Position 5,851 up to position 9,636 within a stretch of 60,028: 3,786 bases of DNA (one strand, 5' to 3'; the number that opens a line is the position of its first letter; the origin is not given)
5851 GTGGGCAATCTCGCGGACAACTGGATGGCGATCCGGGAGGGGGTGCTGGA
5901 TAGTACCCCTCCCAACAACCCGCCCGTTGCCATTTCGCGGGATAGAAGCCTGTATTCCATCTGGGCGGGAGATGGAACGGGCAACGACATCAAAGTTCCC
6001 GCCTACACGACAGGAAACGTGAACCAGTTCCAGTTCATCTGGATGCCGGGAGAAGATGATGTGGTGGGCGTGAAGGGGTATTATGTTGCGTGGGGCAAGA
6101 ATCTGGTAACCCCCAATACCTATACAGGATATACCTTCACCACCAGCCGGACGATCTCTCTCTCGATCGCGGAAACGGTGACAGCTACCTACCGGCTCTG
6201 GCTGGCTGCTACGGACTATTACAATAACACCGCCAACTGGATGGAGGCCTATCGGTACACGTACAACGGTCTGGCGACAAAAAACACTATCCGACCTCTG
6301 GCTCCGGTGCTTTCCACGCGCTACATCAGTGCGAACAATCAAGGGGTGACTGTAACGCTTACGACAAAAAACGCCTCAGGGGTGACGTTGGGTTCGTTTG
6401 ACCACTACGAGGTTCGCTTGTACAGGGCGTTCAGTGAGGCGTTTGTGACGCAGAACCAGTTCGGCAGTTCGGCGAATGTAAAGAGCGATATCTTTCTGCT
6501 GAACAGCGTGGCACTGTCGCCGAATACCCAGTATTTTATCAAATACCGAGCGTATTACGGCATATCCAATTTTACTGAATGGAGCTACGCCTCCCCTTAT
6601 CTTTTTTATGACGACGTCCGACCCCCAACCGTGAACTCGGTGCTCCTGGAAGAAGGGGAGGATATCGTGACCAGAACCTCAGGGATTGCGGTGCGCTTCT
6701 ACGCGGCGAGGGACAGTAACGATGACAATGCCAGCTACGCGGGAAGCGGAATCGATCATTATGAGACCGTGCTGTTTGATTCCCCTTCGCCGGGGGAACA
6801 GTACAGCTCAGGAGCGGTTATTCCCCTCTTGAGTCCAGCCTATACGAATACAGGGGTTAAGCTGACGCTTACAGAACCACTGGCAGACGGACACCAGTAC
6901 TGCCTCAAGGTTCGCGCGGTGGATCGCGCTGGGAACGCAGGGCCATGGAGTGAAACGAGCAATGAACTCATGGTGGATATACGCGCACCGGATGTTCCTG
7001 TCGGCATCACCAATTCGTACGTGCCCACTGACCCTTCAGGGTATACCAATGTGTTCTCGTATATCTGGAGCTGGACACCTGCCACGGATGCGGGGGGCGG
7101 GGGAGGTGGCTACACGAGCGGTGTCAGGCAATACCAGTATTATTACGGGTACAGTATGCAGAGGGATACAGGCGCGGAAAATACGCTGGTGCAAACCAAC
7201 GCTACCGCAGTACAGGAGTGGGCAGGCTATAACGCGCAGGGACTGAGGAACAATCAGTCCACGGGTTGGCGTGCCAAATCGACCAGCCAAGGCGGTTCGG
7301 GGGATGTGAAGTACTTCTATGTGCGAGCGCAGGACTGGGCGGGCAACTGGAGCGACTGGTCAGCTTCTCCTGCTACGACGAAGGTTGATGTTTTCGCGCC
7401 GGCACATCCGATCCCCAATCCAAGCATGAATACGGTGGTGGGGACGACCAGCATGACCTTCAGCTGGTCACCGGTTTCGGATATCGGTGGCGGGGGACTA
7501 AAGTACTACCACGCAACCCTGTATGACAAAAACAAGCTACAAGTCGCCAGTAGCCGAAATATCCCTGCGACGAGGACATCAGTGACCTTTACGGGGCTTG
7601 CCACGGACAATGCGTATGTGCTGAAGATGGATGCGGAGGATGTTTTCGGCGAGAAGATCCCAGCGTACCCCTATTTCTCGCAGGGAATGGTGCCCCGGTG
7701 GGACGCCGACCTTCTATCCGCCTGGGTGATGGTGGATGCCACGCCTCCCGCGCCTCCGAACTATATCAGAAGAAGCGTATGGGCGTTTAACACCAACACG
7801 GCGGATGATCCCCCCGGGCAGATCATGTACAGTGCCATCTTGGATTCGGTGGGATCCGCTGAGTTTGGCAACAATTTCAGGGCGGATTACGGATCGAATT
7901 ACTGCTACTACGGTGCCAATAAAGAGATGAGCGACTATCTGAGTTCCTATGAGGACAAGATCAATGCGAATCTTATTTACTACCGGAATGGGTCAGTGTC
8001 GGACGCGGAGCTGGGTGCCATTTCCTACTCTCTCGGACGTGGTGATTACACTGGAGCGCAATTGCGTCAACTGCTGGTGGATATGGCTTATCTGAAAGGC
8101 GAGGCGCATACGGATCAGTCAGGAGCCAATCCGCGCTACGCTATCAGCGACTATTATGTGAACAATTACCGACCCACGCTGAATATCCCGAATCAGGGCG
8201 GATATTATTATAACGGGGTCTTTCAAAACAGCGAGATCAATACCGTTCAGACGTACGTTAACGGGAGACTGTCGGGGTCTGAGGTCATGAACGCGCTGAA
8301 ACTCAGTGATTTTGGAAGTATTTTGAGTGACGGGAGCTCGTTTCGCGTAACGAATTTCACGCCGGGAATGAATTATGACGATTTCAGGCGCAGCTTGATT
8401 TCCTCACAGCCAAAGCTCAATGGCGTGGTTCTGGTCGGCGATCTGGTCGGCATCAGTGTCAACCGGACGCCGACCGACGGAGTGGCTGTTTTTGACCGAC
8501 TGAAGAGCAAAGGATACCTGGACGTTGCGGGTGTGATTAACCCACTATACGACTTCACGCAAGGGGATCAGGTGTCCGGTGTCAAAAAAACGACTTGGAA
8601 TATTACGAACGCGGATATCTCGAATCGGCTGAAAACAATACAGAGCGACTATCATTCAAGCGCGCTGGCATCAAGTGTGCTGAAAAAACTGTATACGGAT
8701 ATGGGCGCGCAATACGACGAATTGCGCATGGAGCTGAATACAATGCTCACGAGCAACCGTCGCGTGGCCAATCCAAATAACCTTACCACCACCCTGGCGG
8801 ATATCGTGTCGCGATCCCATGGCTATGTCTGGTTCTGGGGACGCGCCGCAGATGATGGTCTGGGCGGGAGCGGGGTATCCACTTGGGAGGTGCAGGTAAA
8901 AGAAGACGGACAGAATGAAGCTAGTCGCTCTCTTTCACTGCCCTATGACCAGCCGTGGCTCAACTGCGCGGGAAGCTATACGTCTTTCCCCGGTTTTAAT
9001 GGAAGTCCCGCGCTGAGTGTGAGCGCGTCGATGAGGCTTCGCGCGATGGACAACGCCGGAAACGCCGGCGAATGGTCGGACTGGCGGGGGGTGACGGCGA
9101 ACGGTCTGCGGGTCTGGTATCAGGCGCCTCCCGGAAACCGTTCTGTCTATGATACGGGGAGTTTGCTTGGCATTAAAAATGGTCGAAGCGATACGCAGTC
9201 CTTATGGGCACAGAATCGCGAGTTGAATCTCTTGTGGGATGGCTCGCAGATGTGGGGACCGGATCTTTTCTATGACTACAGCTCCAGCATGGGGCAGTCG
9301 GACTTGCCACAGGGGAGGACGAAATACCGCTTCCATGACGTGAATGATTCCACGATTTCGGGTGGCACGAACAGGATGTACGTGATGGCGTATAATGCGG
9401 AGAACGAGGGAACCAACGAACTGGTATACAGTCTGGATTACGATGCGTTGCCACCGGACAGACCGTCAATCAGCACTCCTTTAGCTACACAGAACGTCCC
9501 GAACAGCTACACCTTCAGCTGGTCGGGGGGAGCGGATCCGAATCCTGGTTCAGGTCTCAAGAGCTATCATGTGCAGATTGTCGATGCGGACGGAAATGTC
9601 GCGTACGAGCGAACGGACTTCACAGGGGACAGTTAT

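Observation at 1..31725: One uninterrupted ORF of more than 31.7 kb (at least 10,574 codons), still open at the 5' window edge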

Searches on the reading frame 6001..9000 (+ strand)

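Call 5: search_protein_families(library=pfam, proteins=[window:6001-9000:+], max_evalue=0.01)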
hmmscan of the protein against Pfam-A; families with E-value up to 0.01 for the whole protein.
window:6001-9000:+ (1000 aa): 3 families
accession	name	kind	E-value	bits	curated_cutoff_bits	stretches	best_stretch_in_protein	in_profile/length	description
PF00041.27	fn3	-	7.2e-11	42.6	25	1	475-552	7-75/84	Fibronectin type III domain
PF25788.1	Ig_Rha78A_N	-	0.0029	18.3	27.4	0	292-320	69-97/105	Rha78A-like, N-terminal immunoglobulin domain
PF19077.6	Big_13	-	0.0033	18.3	27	0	283-315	61-92/102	Bacterial Ig-like domain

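Call 8: search_protein_families(library=ncbifam, proteins=[window:6001-9000:+], max_evalue=0.01)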
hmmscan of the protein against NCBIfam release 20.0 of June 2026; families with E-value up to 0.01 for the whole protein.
window:6001-9000:+ (1000 aa): 0 families

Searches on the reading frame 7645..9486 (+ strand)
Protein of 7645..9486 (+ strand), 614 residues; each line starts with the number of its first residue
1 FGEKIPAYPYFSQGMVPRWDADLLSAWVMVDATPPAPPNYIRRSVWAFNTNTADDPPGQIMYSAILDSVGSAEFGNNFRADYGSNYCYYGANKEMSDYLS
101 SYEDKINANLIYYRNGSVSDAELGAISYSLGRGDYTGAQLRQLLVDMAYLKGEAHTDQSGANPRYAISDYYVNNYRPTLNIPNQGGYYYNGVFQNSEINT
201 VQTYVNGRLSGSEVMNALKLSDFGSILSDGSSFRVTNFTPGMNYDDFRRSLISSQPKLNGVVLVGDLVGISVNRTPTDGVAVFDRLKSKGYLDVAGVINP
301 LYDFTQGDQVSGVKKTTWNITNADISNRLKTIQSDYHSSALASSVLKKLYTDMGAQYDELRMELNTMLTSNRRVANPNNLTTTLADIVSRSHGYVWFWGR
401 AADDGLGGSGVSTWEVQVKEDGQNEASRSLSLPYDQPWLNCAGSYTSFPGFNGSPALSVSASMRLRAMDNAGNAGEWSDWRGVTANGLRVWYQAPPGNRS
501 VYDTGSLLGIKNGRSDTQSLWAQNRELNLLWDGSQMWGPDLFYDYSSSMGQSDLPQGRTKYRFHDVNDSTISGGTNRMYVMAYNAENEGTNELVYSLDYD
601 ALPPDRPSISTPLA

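Call 21: search_protein_families(library=pfam, proteins=[window:7645-9486:+], max_evalue=1)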
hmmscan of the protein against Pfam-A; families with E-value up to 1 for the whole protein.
window:7645-9486:+ (614 aa): 0 families

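Call 102: search_solved_structures(query=window:7645-9486:+, max_evalue=1)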
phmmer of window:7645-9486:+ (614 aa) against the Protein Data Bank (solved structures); distinct sequences matched with E-value up to 1: 0.
